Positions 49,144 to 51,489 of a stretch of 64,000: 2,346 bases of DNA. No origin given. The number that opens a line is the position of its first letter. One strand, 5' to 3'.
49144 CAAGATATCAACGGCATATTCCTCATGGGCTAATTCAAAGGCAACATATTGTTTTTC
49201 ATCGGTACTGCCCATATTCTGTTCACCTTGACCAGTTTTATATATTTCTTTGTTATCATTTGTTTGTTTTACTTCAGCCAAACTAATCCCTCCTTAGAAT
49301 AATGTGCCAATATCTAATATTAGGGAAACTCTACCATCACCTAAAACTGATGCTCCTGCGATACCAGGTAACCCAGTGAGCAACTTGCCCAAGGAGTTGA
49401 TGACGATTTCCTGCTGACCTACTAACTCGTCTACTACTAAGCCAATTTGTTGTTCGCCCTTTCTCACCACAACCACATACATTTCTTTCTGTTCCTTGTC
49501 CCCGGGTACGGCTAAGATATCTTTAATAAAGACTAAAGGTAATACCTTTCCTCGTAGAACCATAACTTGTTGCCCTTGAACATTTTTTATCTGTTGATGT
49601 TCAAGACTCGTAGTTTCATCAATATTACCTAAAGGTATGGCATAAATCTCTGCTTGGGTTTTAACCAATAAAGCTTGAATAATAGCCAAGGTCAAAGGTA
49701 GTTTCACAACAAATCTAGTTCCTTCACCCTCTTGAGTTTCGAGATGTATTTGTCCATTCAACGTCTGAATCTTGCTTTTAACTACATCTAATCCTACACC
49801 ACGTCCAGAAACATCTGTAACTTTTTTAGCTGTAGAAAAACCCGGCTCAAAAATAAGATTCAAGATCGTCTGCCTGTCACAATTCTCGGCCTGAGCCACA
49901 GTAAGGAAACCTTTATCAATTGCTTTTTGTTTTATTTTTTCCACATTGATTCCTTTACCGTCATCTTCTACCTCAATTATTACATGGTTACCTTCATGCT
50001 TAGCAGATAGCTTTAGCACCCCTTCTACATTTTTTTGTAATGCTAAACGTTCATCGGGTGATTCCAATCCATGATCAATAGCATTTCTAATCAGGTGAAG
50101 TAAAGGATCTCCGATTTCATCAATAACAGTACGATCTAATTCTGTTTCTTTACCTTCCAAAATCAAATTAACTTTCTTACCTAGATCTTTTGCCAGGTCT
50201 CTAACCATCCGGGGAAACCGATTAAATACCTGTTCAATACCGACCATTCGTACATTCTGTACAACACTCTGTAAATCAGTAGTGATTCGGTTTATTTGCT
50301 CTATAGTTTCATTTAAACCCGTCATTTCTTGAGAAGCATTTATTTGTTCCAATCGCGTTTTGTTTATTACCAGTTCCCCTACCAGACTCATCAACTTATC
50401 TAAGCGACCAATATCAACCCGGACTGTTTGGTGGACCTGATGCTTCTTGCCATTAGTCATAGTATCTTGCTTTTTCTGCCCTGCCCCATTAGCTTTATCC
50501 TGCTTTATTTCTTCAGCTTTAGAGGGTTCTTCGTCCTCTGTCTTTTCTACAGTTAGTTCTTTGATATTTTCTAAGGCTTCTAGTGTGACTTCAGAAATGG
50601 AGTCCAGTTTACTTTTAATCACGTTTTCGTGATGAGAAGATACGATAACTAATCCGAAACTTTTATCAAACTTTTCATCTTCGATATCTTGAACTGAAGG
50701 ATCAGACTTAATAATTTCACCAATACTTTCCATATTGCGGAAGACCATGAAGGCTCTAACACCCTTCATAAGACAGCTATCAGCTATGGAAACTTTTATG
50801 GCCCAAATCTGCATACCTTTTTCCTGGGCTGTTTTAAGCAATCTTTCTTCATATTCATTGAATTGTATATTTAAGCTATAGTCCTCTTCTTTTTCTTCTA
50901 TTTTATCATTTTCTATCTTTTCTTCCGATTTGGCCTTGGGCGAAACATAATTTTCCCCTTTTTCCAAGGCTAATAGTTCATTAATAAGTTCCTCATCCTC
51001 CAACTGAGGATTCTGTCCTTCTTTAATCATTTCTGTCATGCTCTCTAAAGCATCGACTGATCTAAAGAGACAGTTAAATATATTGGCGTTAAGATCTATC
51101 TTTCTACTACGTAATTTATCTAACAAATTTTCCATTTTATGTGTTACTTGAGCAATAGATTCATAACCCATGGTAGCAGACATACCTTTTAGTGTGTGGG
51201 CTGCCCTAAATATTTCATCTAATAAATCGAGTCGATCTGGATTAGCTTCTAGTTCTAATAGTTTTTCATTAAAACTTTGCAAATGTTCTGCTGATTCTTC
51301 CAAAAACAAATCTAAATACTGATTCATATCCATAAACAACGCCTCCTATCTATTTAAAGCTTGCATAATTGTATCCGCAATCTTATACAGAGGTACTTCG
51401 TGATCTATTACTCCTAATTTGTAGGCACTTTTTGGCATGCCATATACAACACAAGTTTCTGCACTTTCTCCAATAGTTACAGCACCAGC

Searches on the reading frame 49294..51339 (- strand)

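Call 45: search_protein_families(library=ncbifam, proteins=[window:49294-51339:-], max_evalue=1e-40)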
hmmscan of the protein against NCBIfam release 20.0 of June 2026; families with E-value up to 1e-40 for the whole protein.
window:49294-51339:- (681 aa): 2 families
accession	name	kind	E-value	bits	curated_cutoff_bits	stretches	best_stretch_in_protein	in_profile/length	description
NF041336.1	CheA_Halo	equivalog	4.8e-169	564.1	950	1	5-680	1-666/666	chemotaxis protein CheA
NF007835.0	PRK10547.1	equivalog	5.6e-126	421.8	793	1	3-680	1-656/670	chemotaxis protein CheA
